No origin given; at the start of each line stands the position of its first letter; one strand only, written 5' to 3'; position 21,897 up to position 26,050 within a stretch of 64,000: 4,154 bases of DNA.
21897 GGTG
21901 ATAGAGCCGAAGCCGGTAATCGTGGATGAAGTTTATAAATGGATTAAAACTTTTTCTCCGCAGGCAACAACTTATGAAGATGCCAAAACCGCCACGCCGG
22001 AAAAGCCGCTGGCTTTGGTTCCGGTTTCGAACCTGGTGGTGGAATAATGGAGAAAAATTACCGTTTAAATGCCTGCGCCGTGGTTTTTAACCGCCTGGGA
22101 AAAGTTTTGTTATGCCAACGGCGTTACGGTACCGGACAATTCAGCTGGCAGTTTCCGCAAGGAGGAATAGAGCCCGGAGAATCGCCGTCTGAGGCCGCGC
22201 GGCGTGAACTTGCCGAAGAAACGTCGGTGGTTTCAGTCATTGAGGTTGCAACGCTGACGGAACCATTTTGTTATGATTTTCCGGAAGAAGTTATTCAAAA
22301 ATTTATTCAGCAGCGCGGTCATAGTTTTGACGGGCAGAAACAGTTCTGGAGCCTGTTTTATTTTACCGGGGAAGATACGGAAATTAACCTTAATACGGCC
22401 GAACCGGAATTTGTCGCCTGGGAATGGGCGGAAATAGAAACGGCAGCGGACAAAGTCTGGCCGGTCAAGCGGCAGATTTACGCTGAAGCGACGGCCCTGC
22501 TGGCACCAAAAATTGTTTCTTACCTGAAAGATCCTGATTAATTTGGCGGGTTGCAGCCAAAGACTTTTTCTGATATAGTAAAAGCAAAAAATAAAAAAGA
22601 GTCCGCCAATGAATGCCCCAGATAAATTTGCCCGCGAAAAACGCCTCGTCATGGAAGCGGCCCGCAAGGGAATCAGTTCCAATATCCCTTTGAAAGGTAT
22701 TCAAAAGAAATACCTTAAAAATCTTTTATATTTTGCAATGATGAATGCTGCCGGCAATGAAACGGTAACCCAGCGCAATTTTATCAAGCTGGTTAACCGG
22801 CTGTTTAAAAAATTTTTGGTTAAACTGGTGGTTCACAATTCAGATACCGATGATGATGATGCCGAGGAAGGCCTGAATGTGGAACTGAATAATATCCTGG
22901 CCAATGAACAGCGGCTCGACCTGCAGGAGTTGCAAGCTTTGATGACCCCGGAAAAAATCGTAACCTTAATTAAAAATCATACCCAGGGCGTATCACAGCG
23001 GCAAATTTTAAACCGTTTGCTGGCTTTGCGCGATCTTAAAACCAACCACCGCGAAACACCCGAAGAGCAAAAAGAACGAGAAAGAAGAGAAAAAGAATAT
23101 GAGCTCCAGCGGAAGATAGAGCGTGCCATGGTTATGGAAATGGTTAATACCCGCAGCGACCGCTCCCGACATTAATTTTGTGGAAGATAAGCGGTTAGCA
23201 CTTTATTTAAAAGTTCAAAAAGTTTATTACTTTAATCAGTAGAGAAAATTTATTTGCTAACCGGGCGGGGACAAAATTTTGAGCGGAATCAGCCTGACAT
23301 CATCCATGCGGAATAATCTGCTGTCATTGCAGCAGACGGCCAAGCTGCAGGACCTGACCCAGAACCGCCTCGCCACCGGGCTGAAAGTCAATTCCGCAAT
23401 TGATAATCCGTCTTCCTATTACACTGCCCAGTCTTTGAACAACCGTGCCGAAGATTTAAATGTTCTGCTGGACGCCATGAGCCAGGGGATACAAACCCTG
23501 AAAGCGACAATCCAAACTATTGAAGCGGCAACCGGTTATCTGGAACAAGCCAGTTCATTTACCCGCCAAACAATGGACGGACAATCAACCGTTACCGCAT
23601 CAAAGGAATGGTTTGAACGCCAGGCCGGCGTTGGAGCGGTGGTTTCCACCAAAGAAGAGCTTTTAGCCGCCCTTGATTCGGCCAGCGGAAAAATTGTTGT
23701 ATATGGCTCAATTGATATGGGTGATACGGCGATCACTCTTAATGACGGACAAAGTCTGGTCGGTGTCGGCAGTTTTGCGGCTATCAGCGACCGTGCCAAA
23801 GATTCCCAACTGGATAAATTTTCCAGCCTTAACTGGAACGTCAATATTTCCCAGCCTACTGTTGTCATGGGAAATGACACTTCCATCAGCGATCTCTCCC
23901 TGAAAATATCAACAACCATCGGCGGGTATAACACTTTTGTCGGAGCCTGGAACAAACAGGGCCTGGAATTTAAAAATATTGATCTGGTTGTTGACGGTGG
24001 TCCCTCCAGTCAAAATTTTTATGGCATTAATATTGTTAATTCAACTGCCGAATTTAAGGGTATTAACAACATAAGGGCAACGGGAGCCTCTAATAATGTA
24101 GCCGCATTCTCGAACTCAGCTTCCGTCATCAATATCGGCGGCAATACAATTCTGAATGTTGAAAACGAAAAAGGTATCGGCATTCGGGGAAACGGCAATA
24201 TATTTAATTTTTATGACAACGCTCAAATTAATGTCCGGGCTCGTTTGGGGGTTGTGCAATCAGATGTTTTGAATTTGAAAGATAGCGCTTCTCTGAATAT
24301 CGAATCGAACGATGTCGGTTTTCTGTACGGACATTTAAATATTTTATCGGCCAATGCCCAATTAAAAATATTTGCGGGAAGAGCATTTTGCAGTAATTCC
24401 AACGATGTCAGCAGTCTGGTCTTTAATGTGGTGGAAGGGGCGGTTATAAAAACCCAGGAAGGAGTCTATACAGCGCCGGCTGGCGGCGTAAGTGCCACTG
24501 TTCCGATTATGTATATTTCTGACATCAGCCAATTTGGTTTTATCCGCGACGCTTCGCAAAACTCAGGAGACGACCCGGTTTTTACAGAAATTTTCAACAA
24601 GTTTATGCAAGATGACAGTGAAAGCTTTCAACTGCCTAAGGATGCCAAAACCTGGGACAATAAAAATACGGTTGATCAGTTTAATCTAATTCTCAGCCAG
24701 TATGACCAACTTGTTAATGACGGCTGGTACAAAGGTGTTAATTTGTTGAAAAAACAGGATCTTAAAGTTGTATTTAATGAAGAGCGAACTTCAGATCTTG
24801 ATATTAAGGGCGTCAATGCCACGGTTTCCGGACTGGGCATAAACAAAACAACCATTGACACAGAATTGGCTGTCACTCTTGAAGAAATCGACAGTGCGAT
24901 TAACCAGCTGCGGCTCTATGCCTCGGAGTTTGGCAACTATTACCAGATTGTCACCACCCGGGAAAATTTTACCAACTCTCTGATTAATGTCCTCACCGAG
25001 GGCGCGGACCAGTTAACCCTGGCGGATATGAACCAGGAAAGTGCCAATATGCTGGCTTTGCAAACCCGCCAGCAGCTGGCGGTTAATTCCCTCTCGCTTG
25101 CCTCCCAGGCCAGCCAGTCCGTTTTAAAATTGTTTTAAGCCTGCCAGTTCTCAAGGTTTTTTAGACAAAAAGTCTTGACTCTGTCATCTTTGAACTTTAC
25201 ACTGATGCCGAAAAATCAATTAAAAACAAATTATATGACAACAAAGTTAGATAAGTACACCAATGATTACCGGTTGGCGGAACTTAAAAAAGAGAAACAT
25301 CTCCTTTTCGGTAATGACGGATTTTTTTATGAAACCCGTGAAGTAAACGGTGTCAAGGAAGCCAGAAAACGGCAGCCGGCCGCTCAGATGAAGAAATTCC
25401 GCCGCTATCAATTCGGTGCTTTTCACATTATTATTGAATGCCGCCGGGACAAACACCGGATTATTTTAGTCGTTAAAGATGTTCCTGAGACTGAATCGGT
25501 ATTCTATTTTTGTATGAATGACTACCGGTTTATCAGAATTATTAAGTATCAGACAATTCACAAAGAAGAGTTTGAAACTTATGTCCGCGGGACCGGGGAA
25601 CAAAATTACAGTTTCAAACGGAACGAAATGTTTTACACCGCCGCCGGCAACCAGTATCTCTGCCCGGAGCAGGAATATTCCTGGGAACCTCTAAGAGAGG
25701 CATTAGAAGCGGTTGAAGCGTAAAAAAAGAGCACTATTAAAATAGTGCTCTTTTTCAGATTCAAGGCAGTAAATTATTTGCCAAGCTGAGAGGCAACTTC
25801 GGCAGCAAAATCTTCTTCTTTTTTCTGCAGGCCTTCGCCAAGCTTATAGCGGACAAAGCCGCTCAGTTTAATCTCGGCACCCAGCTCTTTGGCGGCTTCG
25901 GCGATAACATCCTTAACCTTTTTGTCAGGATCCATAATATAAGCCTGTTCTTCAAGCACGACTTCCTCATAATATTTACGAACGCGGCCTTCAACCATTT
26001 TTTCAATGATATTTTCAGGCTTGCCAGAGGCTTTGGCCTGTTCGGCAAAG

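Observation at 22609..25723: Second flagellin paralog: termini and 5' leader under purifying selection, central domain swapped, flanked by AT-rich orphan ORFs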

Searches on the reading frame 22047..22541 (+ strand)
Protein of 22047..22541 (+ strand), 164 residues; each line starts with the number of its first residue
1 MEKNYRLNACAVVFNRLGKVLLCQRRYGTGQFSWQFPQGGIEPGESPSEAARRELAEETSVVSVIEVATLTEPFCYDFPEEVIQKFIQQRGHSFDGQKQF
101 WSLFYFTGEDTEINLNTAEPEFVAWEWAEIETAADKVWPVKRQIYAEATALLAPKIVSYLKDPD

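Call 4: search_protein_families(library=pfam, proteins=[window:22047-22541:+], max_evalue=0.1)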
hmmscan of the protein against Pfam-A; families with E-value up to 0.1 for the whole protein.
window:22047-22541:+ (164 aa): 2 families
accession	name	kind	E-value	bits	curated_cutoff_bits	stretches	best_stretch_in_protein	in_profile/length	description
PF00293.34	NUDIX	-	8.6e-26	91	21.1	1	5-146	2-132/134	NUDIX domain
PF14815.12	NUDIX_4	-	0.00028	21.1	35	1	10-61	2-51/113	NUDIX domain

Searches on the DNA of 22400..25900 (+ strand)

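Call 77: search_rna_families(source=window, start=22400, end=25900, threshold=evalue, max_evalue=1)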
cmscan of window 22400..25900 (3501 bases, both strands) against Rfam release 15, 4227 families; matches with E-value up to 1: 3.
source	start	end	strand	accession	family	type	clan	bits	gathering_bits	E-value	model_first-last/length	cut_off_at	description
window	23638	23658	+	RF01111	SBWMV2_UPD-PKk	Cis-reg;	-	22.1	35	0.57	1-21/21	no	Pseudoknot of upstream pseudoknot domain (UPD) of the 3'UTR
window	25723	25752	+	RF00018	CsrB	Gene; sRNA;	CL00106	17.8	71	0.046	317-346/356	no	CsrB/RsmB RNA family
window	25727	25752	-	RF00018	CsrB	Gene; sRNA;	CL00106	14.3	71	0.54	321-346/356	no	CsrB/RsmB RNA family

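Call 78: search_dna_similar(query=window:23176-25773:+, collection=plasmids, mode=distant, max_rows=8)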
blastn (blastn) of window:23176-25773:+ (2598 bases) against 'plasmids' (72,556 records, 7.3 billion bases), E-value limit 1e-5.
No match.

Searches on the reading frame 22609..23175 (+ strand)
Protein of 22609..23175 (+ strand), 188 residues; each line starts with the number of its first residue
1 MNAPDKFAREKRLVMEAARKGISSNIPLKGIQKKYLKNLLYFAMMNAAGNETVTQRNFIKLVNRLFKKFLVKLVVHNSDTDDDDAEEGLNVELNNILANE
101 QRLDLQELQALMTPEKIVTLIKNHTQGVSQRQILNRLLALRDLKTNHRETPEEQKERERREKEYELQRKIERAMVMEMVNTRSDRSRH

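Call 4: search_protein_families(library=pfam, proteins=[window:22609-23175:+], max_evalue=0.1)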
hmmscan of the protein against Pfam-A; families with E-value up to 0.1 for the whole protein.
window:22609-23175:+ (188 aa): 1 family
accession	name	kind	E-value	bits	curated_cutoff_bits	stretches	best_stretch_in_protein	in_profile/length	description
PF12220.14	U1snRNP70_N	-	0.087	13.8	23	0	124-174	34-84/92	U1 small nuclear ribonucleoprotein of 70kDa MW N terminal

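Call 8: search_protein_families(library=ncbifam, proteins=[window:22609-23175:+], max_evalue=0.1)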
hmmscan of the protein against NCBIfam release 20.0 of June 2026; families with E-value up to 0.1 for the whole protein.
window:22609-23175:+ (188 aa): 0 families

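Call 13: find_homologous_proteins(query=window:22609-23175:+, max_evalue=0.01)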
Query window:22609-23175:+ (188 aa): 57 proteins with E <= 0.01 among 376 candidates.
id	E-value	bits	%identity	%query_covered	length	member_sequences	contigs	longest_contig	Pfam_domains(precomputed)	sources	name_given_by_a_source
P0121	3.5e-111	386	99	100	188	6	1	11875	-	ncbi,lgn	-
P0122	2.8e-92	325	84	99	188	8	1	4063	-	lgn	-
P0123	5.4e-92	324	85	99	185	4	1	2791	-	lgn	-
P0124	1.3e-84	300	80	95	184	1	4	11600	-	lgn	-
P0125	4.7e-70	253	67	99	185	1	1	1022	-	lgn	-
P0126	6.2e-70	252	67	99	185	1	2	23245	-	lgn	-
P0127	2.3e-68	247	66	99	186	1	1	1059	-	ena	-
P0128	8.1e-68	245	65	99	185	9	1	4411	-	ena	-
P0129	1.1e-67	245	65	99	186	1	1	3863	-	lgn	-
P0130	9.8e-66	239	64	97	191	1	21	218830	-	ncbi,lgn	-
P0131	1.4e-65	238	64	97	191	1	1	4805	-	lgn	-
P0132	1.5e-65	238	69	90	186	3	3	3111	-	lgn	-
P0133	3.5e-64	234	65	93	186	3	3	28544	-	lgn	-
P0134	7.4e-64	232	65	91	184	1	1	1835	-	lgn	-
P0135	7.4e-64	232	63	97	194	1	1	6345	-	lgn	-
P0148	1.7e-59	218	62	89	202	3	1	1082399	-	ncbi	ncbi:MAG: hypothetical protein ACLU99_00660 [Alphaproteobacteria bacterium]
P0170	7.8e-46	174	48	80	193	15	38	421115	-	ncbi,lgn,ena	-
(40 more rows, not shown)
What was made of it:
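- Checked: 'Orphan' is wrong for ORF188, which has 57 homologs at 40-99% identity (call 13).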

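Call 14: find_encoding_contigs(protein=P0148, flank=8000, max_places=3)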
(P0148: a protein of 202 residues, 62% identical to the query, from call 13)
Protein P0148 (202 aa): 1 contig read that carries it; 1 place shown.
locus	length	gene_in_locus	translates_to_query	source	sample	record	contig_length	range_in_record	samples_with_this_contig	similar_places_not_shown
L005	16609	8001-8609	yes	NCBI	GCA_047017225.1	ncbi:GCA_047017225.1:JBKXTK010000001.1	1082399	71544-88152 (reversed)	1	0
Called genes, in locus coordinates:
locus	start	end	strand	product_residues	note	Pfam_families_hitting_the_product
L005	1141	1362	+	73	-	-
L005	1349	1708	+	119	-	PF00905:Transpeptidase (weak)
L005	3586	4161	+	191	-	-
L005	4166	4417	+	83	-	-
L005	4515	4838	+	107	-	PF01551:Peptidase_M23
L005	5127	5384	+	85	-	PF00595:PDZ, PF13180:PDZ_2, PF17820:PDZ_6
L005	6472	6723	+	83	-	-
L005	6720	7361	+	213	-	PF04748:Polysacc_deac_2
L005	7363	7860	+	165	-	PF00293:NUDIX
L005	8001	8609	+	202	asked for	-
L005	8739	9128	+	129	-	-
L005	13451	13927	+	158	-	PF00583:Acetyltransf_1, PF13673:Acetyltransf_10, PF13508:Acetyltransf_7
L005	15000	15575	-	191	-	PF12627:PolyA_pol_RNAbd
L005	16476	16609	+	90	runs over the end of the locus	PF06776:IalB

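Call 15: find_encoding_contigs(protein=P0170, flank=8000, max_places=3)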
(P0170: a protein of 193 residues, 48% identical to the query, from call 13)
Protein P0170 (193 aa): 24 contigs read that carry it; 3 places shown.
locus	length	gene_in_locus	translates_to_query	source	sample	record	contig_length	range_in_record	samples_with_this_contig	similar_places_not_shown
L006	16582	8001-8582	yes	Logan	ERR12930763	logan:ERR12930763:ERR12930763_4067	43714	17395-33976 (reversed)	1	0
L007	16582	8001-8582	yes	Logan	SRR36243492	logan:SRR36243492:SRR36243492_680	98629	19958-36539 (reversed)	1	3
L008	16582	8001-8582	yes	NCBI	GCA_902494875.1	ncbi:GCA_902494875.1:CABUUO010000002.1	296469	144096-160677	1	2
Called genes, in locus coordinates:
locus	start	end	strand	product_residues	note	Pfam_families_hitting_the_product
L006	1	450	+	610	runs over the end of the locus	PF00912:Transgly, PF00905:Transpeptidase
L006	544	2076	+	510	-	PF01676:Metalloenzyme, PF06415:iPGM_N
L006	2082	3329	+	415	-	PF01551:Peptidase_M23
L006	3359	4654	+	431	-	PF22694:CtpB_N-like, PF00595:PDZ, PF13180:PDZ_2, PF17820:PDZ_6, PF03572:Peptidase_S41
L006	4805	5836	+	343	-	PF04748:Polysacc_deac_2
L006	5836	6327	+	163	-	PF00293:NUDIX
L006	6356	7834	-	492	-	-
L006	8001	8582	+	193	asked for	-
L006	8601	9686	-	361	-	PF21016:RlmN_N, PF04055:Radical_SAM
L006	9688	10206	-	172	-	PF06776:IalB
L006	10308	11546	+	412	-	PF01743:PolyA_pol, PF12627:PolyA_pol_RNAbd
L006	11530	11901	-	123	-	PF02021:UPF0102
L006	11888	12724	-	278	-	PF00590:TP_methylase, PF23016:RsmI_C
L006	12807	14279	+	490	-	PF04348:LppC, PF13458:Peripla_BP_6, PF01094:ANF_receptor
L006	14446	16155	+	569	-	PF05496:RuvB_N (weak), PF13177:DNA_pol3_delta2, PF00004:AAA, PF13173:AAA_14 (faint), PF13401:AAA_22 (weak), PF22608:DNAX_ATPase_lid, PF12169:DNA_pol3_gamma3, PF12362:DUF3646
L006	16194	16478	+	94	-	PF02575:YbaB_DNA_bd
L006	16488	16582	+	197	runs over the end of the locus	PF21176:RecR_HhH (weak), PF02132:RecR_ZnF (weak), PF13662:Toprim_4, PF21175:RecR_C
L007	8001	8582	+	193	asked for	-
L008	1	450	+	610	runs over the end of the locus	PF00912:Transgly, PF00905:Transpeptidase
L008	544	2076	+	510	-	PF01676:Metalloenzyme, PF06415:iPGM_N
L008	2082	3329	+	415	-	PF01551:Peptidase_M23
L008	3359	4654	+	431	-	PF22694:CtpB_N-like, PF00595:PDZ, PF13180:PDZ_2, PF17820:PDZ_6, PF03572:Peptidase_S41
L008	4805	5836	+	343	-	PF04748:Polysacc_deac_2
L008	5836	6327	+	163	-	PF00293:NUDIX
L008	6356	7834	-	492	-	-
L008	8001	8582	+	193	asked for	-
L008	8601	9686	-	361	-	PF21016:RlmN_N, PF04055:Radical_SAM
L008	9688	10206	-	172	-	PF06776:IalB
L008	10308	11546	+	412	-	PF01743:PolyA_pol, PF12627:PolyA_pol_RNAbd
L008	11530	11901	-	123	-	PF02021:UPF0102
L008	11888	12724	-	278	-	PF00590:TP_methylase, PF23016:RsmI_C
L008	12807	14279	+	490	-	PF04348:LppC, PF13458:Peripla_BP_6, PF01094:ANF_receptor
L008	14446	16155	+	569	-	PF05496:RuvB_N (weak), PF13177:DNA_pol3_delta2, PF00004:AAA, PF13173:AAA_14 (faint), PF13401:AAA_22 (weak), PF22608:DNAX_ATPase_lid, PF12169:DNA_pol3_gamma3, PF12362:DUF3646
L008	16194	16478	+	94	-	PF02575:YbaB_DNA_bd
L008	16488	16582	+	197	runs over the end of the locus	PF21176:RecR_HhH (weak), PF02132:RecR_ZnF (weak), PF13662:Toprim_4, PF21175:RecR_C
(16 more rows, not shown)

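Call 16: find_encoding_contigs(protein=P0130, flank=8000, max_places=3)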
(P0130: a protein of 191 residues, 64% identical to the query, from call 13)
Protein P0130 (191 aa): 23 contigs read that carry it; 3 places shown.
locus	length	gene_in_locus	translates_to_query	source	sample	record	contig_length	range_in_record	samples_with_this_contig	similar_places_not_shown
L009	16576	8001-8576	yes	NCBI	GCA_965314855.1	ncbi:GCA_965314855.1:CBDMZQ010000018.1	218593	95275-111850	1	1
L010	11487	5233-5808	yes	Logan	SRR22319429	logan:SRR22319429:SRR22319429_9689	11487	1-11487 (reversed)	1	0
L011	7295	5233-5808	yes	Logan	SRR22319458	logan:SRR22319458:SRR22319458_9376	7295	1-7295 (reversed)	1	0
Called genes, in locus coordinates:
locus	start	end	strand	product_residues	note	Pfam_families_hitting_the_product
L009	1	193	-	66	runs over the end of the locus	PF01402:RHH_1 (weak)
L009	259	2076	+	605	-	PF00912:Transgly, PF00905:Transpeptidase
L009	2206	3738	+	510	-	PF01676:Metalloenzyme, PF06415:iPGM_N, PF01663:Phosphodiest (weak)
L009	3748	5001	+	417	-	PF01551:Peptidase_M23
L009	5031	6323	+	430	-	PF22694:CtpB_N-like, PF00595:PDZ, PF13180:PDZ_2, PF17820:PDZ_6, PF03572:Peptidase_S41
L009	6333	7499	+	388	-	PF04748:Polysacc_deac_2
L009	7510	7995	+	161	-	PF00293:NUDIX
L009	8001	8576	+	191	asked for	-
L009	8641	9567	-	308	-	PF25025:EF-Ts_N (weak), PF00889:EF_TS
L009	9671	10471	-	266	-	PF00318:Ribosomal_S2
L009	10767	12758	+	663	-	PF02518:HATPase_c, PF00204:DNA_gyraseB, PF01751:Toprim, PF00986:DNA_gyraseB_C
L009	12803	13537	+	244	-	PF06325:PrmA, PF08003:Methyltransf_9, PF13489:Methyltransf_23, PF02353:CMAS, PF05175:MTS, PF13649:Methyltransf_25, PF13847:Methyltransf_31, PF08241:Methyltransf_11, +5 more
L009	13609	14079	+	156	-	PF00583:Acetyltransf_1, PF13673:Acetyltransf_10, PF13508:Acetyltransf_7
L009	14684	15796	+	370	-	PF02405:MlaE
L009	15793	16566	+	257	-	PF00005:ABC_tran, PF13304:AAA_21 (faint)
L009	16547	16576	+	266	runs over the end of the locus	PF02470:MlaD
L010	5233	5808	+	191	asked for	-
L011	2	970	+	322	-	?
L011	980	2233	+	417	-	PF01551:Peptidase_M23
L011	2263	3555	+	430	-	PF22694:CtpB_N-like, PF00595:PDZ, PF13180:PDZ_2, PF17820:PDZ_6, PF03572:Peptidase_S41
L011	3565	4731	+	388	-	PF04748:Polysacc_deac_2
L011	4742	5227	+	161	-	PF00293:NUDIX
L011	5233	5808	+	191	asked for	-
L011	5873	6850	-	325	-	PF25025:EF-Ts_N (weak), PF00889:EF_TS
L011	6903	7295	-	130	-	?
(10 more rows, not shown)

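Call 61: search_protein_families(library=phrogs, proteins=[window:22609-23175:+], max_evalue=0.1)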
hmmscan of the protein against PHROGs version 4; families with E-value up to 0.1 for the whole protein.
window:22609-23175:+ (188 aa): 0 families

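Call 90: search_protein_families(library=padloc, proteins=[window:22609-23175:+], max_evalue=0.1)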
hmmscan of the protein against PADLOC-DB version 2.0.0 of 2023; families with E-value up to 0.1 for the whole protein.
window:22609-23175:+ (188 aa): 0 families
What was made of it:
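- It has no similarity to FliS, FlaF, FlbT or any Pfam, NCBIfam, PHROG or PADLOC family (calls 4, 8, 61, 90).
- Tried and rejected: PHROGs, PADLOC, Pfam and NCBIfam gave nothing for ORF162 or ORF188 (calls 4, 8, 61, 90).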
